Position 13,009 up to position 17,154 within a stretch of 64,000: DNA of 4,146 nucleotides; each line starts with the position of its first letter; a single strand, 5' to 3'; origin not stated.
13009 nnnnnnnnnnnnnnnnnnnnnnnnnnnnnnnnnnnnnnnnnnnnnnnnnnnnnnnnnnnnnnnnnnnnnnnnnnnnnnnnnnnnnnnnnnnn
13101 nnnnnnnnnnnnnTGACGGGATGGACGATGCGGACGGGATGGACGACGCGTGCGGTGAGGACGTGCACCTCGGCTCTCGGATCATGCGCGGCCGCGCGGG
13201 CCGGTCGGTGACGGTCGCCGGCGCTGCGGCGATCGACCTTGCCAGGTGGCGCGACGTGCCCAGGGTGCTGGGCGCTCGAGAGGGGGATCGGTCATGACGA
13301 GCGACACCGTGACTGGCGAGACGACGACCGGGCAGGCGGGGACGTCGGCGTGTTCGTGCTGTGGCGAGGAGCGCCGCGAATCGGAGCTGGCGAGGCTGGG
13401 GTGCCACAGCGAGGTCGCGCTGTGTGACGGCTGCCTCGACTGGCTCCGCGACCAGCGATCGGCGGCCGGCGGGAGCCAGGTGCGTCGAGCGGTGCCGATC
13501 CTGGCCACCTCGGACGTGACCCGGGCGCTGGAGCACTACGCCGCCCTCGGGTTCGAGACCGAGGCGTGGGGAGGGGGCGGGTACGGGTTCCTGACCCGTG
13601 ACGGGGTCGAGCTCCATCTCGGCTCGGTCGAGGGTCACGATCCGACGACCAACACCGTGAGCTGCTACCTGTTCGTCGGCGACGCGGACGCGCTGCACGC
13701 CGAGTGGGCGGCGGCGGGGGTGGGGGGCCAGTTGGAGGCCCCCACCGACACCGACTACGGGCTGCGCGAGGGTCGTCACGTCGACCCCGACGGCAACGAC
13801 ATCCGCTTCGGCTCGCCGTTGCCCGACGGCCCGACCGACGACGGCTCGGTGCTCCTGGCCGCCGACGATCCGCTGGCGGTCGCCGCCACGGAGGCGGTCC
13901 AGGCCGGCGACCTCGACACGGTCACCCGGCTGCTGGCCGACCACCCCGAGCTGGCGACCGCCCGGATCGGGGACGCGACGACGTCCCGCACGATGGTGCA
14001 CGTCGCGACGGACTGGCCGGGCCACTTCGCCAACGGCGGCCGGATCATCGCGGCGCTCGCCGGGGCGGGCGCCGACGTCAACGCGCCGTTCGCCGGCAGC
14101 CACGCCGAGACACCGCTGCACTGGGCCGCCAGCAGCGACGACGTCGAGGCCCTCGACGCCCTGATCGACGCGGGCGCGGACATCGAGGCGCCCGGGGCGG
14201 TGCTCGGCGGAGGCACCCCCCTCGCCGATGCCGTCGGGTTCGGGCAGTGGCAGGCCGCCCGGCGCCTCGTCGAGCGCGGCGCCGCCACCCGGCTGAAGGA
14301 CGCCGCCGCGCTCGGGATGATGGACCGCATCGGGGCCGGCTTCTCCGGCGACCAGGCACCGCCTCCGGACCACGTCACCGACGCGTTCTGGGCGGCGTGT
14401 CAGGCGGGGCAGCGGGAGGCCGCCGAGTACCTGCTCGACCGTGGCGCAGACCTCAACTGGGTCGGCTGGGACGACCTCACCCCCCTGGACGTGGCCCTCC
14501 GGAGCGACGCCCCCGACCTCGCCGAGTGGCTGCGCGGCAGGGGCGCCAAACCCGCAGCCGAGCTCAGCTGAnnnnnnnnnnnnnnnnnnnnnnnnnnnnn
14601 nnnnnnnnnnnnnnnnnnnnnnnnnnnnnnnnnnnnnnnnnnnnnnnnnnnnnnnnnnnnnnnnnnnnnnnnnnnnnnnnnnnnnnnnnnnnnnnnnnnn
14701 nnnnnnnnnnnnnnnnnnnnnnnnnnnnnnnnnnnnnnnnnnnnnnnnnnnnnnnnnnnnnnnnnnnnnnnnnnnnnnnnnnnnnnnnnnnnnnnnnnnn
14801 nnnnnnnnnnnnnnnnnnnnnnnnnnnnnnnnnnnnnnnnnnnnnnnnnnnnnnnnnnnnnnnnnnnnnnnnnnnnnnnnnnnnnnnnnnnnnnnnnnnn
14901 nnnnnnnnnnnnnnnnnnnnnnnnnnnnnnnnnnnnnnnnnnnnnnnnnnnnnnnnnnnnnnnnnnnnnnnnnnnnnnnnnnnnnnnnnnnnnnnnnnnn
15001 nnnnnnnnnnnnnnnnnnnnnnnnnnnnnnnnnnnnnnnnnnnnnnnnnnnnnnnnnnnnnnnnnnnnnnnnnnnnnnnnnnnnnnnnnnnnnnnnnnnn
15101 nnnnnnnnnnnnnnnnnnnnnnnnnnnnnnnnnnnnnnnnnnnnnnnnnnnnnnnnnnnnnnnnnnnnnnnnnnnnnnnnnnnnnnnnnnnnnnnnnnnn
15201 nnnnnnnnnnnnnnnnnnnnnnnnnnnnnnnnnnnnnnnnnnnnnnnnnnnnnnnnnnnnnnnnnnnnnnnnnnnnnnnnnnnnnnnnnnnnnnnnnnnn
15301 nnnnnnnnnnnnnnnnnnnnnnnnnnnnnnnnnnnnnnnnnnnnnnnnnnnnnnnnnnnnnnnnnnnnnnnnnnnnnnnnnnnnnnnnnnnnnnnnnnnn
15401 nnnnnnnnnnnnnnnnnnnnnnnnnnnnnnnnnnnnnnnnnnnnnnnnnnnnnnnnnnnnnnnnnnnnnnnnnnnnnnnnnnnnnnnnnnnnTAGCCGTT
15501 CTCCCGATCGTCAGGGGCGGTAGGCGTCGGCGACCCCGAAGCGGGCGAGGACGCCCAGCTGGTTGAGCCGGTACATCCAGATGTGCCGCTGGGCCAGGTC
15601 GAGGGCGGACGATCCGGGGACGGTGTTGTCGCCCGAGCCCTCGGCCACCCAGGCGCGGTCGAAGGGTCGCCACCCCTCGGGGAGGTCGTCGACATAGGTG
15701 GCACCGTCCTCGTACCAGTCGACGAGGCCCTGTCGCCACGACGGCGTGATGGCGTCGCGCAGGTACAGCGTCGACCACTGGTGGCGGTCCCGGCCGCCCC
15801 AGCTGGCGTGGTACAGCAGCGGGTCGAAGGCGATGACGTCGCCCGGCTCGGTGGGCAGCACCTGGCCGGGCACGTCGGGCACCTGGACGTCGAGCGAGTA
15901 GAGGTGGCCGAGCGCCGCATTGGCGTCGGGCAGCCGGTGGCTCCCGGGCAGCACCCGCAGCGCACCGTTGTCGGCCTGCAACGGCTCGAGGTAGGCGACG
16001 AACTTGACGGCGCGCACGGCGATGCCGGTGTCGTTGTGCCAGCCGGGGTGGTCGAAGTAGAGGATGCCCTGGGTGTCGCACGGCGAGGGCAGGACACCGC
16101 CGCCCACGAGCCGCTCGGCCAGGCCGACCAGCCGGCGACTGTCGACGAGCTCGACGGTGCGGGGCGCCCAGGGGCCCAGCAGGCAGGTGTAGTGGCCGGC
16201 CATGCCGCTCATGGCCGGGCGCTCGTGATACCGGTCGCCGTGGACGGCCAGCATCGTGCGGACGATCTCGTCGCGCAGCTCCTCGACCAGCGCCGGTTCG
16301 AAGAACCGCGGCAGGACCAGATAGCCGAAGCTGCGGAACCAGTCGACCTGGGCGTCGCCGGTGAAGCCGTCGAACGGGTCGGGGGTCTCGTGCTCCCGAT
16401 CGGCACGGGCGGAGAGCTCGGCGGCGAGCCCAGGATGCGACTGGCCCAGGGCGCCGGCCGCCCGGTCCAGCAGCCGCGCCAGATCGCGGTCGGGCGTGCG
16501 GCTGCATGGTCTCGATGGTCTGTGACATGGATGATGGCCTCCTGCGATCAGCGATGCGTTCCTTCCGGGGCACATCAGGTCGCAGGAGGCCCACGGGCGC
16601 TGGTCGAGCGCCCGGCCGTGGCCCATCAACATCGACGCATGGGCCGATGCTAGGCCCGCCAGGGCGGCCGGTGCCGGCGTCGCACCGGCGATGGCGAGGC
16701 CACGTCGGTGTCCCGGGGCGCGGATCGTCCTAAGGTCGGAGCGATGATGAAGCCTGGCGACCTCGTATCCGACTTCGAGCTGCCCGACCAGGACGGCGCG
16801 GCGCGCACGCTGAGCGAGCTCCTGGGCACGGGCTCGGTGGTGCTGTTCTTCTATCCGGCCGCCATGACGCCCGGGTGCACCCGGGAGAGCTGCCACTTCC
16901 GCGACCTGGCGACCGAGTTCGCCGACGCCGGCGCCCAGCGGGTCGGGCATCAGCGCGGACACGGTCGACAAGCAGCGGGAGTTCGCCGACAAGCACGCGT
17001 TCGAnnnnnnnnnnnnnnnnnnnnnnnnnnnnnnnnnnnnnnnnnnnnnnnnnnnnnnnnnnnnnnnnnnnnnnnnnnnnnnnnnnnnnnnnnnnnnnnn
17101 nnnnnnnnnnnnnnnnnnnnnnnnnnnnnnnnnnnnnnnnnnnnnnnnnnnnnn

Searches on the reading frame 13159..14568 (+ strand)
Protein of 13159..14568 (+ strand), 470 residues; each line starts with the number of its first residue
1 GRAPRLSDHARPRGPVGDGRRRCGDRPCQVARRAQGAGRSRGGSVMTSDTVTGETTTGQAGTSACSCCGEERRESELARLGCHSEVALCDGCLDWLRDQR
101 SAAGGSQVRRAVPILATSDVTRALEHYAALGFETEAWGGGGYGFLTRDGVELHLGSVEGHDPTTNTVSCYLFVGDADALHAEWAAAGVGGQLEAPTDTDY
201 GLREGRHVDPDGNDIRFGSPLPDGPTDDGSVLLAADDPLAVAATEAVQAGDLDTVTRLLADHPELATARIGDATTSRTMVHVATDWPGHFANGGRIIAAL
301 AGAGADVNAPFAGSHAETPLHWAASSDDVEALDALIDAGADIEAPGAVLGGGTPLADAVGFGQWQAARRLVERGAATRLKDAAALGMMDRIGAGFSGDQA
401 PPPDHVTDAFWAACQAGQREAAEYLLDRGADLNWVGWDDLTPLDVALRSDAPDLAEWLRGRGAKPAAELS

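Call 80: search_protein_families(library=pfam, max_evalue=0.00001, proteins=[window:13159-14568:+])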
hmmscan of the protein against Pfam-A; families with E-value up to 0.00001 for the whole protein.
window:13159-14568:+ (470 aa): 5 families
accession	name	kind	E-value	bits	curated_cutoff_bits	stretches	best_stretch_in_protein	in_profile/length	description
PF12796.13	Ank_2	-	7.4e-18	65.3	27.3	1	296-380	12-89/90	Ankyrin repeats (3 copies)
PF00023.36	Ank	-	2.4e-17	62.5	21.1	0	317-345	3-31/33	Ankyrin repeat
PF13606.12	Ank_3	-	6.6e-14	50.9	22.3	0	317-343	3-29/30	Ankyrin repeat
PF13637.12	Ank_4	-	5.1e-11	43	22.7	0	320-369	1-48/50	Ankyrin repeats (many copies)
PF13857.12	Ank_5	-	7.4e-08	33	27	0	413-446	23-56/56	Ankyrin repeats (many copies)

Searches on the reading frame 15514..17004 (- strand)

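Call 80: search_protein_families(library=pfam, max_evalue=0.00001, proteins=[window:15514-17004:-])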
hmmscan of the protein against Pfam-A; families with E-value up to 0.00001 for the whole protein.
window:15514-17004:- (497 aa): 1 family
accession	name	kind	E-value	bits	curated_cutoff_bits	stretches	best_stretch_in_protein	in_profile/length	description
PF05721.19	PhyH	-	2.3e-12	48.1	22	1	223-401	1-202/213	Phytanoyl-CoA dioxygenase (PhyH)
